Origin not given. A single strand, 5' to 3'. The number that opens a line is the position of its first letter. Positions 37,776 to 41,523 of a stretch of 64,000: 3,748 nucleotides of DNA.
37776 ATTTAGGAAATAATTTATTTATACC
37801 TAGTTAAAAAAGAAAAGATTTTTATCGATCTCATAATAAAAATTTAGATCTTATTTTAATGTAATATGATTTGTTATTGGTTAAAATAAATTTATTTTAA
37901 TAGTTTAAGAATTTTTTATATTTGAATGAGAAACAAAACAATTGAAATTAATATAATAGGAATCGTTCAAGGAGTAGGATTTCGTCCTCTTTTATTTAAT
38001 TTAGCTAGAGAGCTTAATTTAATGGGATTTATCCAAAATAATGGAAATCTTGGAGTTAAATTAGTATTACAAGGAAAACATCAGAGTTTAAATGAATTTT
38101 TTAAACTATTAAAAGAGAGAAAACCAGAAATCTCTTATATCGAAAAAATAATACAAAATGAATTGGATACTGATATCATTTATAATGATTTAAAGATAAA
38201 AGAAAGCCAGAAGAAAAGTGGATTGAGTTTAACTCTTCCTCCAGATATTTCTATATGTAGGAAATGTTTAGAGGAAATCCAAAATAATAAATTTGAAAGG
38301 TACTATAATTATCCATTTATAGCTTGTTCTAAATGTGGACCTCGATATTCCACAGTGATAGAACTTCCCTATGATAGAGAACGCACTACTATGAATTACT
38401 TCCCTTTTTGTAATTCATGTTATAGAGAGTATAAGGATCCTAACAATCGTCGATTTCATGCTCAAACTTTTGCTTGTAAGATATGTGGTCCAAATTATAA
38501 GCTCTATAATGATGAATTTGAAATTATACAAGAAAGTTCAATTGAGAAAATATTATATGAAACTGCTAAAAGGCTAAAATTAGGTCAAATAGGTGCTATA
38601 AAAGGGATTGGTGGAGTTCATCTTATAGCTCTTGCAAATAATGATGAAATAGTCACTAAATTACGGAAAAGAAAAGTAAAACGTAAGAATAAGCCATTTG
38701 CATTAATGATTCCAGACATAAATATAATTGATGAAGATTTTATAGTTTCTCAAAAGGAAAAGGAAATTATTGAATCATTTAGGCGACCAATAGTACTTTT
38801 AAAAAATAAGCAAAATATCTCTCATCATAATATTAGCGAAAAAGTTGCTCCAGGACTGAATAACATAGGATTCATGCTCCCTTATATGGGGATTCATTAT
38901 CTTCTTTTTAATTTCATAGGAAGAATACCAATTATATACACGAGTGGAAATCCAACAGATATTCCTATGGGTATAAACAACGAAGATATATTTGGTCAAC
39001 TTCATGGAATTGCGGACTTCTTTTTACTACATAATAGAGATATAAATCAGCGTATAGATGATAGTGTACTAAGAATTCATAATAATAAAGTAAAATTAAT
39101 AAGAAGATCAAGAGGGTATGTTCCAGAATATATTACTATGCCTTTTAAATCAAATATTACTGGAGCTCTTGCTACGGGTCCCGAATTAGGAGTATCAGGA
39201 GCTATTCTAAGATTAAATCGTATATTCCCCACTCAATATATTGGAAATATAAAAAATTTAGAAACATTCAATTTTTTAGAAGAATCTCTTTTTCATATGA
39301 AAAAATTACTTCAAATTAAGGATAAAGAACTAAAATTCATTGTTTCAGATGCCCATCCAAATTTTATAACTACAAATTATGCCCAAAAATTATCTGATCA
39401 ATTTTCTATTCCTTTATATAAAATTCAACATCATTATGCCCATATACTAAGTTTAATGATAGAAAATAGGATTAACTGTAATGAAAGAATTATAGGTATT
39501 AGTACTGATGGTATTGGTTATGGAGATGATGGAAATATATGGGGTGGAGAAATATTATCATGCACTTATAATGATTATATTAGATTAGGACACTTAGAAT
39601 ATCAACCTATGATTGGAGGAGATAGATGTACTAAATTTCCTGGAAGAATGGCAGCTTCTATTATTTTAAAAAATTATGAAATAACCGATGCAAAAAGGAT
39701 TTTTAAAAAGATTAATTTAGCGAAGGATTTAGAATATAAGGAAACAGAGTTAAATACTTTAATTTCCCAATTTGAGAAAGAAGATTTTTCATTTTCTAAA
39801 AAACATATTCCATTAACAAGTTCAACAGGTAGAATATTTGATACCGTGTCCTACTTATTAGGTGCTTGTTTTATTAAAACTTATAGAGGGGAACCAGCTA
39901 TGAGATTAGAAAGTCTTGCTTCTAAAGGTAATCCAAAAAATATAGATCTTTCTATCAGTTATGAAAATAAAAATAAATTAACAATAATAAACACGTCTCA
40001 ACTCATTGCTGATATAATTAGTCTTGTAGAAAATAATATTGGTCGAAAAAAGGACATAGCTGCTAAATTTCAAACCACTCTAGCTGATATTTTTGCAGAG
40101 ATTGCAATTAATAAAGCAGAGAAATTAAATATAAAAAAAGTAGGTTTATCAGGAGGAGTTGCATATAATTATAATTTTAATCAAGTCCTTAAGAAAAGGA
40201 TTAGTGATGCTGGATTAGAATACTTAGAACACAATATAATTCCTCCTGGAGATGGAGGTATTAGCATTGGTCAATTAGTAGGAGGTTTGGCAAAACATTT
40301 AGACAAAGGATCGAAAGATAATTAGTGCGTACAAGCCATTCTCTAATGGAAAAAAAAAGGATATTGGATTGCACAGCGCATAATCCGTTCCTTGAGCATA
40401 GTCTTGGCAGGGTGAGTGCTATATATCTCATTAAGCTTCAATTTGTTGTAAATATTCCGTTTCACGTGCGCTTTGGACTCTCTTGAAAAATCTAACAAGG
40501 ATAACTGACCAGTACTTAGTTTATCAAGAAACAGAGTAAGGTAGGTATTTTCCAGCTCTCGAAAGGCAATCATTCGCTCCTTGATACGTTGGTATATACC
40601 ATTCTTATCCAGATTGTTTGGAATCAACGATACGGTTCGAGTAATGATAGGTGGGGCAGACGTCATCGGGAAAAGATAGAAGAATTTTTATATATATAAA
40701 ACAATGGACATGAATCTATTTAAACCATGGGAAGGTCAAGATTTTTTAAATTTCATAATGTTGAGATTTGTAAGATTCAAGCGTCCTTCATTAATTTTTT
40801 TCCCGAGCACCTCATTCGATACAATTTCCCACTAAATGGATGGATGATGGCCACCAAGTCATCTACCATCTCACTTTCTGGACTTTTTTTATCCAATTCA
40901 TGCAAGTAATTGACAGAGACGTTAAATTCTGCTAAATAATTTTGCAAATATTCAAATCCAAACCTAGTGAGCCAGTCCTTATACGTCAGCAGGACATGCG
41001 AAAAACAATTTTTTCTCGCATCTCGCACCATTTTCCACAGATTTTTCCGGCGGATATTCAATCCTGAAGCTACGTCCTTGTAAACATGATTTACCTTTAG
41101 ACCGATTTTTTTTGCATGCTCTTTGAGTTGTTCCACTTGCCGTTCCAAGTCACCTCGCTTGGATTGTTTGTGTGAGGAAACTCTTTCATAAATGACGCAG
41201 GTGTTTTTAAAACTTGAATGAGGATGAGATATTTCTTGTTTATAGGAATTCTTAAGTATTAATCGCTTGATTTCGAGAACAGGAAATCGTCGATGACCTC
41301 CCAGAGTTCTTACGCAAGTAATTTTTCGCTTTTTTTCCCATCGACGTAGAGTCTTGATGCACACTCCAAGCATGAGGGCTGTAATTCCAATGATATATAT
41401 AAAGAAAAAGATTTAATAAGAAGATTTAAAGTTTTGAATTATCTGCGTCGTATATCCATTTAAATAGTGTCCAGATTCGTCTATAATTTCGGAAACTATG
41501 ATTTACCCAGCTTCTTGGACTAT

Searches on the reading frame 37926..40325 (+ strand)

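Call 14: search_protein_families(library=pfam, proteins=[window:37926-40325:+])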
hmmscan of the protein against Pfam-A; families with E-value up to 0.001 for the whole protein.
window:37926-40325:+ (799 aa): 7 families
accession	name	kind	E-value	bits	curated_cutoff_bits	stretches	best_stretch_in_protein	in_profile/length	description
PF22521.2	HypF_C_2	-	7.4e-64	216.2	27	1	524-783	1-241/241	Carbamoyltransferase, Kae1-like Domain, second subdomain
PF01300.24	Sua5_yciO_yrdC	-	1.1e-34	119.9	25.1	1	216-395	2-178/178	Telomere recombination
PF07503.17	zf-HYPF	-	7.4e-24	83.7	23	2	162-193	2-33/34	HypF finger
PF17788.7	HypF_C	-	2.9e-23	82.9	23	1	413-513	5-99/99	HypF Kae1-like domain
PF00708.24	Acylphosphatase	-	8.3e-17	61.7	22.5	1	7-88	2-82/85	Acylphosphatase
PF00814.31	TsaD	-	1.2e-09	38.7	24.8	1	640-763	132-244/264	tRNA N6-adenosine threonylcarbamoyltransferase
PF02543.21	Carbam_trans_N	-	4.7e-06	26.7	24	1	623-758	176-323/346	Carbamoyltransferase N-terminus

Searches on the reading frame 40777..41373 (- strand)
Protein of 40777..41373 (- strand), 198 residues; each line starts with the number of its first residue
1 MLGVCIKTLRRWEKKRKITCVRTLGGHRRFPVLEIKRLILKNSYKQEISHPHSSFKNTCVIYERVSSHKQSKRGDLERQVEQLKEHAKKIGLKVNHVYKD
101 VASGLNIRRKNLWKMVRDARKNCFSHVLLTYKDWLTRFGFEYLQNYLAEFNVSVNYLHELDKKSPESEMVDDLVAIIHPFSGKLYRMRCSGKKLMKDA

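Call 14: search_protein_families(library=pfam, proteins=[window:40777-41373:-])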
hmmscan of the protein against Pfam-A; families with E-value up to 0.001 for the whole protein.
window:40777-41373:- (198 aa): 4 families
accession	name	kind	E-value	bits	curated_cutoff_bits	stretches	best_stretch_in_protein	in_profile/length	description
PF00239.26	Resolvase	-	6.5e-17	62.4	23.3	1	60-189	2-132/145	Resolvase, N terminal domain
PF00376.29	MerR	-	6.3e-07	29.5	28.2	1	1-30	8-38/38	MerR family regulatory protein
PF12728.13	HTH_17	-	3.1e-06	27.8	27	1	1-42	10-50/51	Helix-turn-helix domain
PF13411.12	MerR_1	-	0.00098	19.6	21.6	0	1-38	9-46/69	MerR HTH family regulatory protein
